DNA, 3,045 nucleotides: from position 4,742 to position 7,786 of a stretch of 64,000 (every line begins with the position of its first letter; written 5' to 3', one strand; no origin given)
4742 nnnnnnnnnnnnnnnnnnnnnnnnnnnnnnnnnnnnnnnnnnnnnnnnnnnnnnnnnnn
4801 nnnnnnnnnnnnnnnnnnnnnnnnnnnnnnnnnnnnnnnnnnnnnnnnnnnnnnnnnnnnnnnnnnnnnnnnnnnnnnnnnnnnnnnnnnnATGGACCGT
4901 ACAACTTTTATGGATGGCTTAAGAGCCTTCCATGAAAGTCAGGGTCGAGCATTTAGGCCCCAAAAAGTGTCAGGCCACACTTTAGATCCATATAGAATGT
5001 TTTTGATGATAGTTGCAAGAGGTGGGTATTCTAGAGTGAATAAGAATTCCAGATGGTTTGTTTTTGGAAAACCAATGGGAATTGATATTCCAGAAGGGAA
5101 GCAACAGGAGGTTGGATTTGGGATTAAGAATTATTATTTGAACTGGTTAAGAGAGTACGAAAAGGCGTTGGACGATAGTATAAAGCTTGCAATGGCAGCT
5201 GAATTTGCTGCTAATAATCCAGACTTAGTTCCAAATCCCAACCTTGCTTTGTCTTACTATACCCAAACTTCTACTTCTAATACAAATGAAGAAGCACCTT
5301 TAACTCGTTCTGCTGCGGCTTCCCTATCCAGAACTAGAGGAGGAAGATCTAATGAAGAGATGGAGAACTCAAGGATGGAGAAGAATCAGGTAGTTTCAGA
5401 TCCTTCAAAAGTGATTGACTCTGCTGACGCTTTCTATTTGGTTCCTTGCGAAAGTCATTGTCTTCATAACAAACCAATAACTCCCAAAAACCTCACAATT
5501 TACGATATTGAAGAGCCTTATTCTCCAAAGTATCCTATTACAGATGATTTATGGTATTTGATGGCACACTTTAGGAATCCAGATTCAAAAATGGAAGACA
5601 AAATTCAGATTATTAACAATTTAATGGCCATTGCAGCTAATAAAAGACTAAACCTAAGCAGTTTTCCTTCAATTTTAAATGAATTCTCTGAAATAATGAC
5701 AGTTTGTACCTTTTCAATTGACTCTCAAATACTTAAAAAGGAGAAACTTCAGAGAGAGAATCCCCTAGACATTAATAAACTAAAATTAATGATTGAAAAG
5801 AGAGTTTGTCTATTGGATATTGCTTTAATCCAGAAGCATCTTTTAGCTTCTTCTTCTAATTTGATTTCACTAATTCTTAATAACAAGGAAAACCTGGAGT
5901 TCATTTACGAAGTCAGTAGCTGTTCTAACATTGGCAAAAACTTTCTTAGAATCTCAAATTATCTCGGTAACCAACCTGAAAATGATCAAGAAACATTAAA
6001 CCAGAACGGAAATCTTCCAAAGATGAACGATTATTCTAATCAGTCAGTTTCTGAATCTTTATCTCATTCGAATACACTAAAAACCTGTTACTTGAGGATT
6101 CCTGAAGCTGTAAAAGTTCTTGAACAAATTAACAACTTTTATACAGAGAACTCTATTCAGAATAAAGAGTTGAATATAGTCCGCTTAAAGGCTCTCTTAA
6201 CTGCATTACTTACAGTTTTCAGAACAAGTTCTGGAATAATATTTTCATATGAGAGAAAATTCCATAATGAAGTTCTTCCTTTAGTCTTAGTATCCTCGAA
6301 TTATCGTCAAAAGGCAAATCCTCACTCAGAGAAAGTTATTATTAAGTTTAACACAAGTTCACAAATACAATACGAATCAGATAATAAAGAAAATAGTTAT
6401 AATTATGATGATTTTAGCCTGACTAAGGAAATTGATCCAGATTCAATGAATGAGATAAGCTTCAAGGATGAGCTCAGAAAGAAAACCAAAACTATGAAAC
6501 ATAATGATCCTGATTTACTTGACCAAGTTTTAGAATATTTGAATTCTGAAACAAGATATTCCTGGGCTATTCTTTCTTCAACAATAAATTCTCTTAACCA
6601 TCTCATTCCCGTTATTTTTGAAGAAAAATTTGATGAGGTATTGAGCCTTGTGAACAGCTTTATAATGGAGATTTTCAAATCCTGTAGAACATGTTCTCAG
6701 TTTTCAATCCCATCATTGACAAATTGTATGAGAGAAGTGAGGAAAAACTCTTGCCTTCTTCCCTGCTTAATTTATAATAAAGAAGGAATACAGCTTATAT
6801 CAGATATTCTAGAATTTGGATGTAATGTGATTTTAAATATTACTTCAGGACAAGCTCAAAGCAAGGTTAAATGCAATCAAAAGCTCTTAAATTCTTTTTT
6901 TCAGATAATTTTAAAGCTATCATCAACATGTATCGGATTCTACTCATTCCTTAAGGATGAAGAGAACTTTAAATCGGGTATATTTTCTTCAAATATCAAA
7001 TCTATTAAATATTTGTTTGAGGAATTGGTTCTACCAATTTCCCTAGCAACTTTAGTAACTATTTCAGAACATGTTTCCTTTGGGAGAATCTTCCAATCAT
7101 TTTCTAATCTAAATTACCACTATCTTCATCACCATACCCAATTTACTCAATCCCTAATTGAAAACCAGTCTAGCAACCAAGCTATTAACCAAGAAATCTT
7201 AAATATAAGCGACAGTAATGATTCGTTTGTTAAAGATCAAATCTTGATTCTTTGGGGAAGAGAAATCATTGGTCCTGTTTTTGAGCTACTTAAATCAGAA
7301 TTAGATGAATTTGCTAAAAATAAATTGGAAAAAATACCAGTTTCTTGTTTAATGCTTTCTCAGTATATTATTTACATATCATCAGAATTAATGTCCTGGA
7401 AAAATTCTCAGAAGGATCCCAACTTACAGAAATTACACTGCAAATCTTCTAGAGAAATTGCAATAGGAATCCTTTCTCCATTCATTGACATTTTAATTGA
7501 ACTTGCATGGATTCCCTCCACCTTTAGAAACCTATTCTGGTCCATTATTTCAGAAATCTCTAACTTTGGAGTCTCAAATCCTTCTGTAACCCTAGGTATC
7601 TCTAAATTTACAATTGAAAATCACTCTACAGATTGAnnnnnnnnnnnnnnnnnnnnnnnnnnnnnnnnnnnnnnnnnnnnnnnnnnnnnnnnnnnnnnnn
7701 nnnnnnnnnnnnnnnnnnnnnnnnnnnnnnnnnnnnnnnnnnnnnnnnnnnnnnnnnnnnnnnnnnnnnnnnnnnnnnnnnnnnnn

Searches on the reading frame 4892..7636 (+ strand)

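Call 80: search_protein_families(library=pfam, proteins=[window:4892-7636:+], max_evalue=0.00001)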
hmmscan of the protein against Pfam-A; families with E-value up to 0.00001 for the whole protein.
window:4892-7636:+ (914 aa): 1 family
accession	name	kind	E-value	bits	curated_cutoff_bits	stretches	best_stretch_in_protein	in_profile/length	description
PF01388.27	ARID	-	4.5e-16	59.5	24.1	1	3-90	2-89/89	ARID/BRIGHT DNA binding domain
